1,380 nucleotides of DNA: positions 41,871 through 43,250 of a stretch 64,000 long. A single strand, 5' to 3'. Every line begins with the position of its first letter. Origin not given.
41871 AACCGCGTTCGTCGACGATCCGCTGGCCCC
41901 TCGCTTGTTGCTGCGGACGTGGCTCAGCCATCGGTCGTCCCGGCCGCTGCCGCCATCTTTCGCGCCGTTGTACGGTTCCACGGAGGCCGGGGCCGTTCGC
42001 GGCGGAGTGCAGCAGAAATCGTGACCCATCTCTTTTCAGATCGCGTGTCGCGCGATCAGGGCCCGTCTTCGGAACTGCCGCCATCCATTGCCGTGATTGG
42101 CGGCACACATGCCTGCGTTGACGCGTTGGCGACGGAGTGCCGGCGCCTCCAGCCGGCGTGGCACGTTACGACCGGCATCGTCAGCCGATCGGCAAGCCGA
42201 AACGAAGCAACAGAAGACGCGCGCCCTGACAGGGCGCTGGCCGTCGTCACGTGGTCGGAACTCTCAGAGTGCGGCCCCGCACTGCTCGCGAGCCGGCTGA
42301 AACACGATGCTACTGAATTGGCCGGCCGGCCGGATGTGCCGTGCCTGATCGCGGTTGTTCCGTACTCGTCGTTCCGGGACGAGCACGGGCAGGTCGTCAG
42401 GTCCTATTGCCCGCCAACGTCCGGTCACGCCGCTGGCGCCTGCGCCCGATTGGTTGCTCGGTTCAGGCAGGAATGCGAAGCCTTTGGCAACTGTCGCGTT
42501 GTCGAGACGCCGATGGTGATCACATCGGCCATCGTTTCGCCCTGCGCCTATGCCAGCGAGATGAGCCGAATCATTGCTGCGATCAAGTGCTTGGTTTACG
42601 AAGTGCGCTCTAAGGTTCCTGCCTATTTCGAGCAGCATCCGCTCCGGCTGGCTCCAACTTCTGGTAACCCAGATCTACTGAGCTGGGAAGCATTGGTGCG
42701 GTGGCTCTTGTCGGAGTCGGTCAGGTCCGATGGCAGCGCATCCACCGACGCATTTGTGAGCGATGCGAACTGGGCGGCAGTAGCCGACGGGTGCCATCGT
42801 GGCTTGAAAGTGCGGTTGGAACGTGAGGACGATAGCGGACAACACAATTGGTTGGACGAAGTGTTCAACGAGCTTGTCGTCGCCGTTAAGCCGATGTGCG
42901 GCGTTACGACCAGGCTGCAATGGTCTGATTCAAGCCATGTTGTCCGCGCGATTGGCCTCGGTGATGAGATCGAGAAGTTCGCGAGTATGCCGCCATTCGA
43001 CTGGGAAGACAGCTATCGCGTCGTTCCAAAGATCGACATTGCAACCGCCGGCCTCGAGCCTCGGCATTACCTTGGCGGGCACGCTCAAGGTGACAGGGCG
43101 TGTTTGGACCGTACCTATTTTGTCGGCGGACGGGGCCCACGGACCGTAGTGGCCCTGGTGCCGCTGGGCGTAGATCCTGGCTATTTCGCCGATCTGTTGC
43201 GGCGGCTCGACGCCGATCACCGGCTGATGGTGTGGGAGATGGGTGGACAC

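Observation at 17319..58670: About 41-kb operon-like biosynthetic cluster with an enzyme set I cannot match to any described pathway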

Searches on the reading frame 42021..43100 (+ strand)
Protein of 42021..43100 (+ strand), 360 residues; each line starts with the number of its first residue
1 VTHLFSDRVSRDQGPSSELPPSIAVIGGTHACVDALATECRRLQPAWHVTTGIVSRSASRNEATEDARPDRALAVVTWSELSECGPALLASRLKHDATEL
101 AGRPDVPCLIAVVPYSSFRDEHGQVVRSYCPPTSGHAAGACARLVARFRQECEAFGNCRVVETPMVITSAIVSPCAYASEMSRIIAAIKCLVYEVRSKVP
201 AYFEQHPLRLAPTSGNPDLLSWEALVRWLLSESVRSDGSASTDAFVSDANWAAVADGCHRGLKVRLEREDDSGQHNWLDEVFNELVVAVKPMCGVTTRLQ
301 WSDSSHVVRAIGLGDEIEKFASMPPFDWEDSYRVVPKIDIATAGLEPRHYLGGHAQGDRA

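Call 96: search_protein_families(library=pfam, proteins=[window:42021-43100:+], max_evalue=1)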
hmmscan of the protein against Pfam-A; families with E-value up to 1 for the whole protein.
window:42021-43100:+ (360 aa): 0 families
